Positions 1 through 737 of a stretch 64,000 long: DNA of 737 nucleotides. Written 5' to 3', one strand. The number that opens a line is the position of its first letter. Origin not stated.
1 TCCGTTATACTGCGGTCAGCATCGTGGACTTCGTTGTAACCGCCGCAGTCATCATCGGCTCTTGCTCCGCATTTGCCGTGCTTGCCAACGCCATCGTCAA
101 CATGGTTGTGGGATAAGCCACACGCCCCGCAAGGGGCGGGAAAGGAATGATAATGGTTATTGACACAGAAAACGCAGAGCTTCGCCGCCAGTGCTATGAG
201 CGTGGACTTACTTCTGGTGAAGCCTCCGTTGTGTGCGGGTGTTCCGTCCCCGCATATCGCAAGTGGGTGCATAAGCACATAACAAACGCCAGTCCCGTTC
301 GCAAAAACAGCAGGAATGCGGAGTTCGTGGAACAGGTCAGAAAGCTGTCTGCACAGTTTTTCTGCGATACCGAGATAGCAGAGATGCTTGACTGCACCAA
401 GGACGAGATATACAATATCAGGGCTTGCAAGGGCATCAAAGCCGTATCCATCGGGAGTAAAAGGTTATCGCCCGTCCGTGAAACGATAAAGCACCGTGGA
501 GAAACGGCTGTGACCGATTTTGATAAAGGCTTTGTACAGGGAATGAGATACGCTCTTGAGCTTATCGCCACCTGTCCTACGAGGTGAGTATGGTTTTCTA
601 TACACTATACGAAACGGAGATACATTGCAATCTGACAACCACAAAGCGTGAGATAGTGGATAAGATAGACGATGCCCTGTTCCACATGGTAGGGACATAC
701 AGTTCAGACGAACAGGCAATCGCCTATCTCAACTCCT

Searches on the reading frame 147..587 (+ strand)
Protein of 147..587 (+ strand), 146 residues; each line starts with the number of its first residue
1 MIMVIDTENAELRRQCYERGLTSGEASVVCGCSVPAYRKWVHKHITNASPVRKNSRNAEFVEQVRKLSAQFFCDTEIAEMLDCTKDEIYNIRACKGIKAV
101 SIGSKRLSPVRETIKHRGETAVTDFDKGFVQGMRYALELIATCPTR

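Call 43: search_protein_families(library=padloc, alignment_id=A2, max_evalue=0.0001)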
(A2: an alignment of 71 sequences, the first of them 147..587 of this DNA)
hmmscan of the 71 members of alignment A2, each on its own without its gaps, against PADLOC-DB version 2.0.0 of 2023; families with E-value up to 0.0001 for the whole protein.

A. member 1, window:147-587:+ (146 aa): 0 families

B. families by the number of members that match (of 71 scanned): 0 families

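Call 44: search_protein_families(library=pfam, alignment_id=A2, max_evalue=0.00001)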
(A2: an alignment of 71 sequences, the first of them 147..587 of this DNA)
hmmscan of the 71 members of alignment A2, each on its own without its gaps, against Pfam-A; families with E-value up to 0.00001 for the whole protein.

A. member 1, window:147-587:+ (146 aa): 0 families

B. families by the number of members that match (of 71 scanned): 10 families
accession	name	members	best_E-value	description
PF13306.12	LRR_5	1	4e-50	BspA type Leucine rich repeat region (6 copies)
PF03747.19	ADP_ribosyl_GH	1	1.4e-38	ADP-ribosylglycohydrolase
PF00216.26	Bac_DNA_binding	1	8.5e-29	Bacterial DNA-binding protein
PF12957.13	DUF3846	1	5.2e-24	Domain of unknown function (DUF3846)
PF02452.23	PemK_toxin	1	1.9e-20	PemK-like, MazF-like toxin of type II toxin-antitoxin system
PF11753.13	DUF3310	1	9.4e-15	Protein of unknwon function (DUF3310)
PF16945.10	Phage_r1t_holin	1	2.8e-14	Putative lactococcus lactis phage r1t holin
PF25309.1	ELLD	1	4.7e-13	Endolysin-like domain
PF03406.18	Phage_fiber_2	1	5.3e-09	Phage tail fibre repeat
PF16043.11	DUF4795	1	3.5e-08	Domain of unknown function (DUF4795)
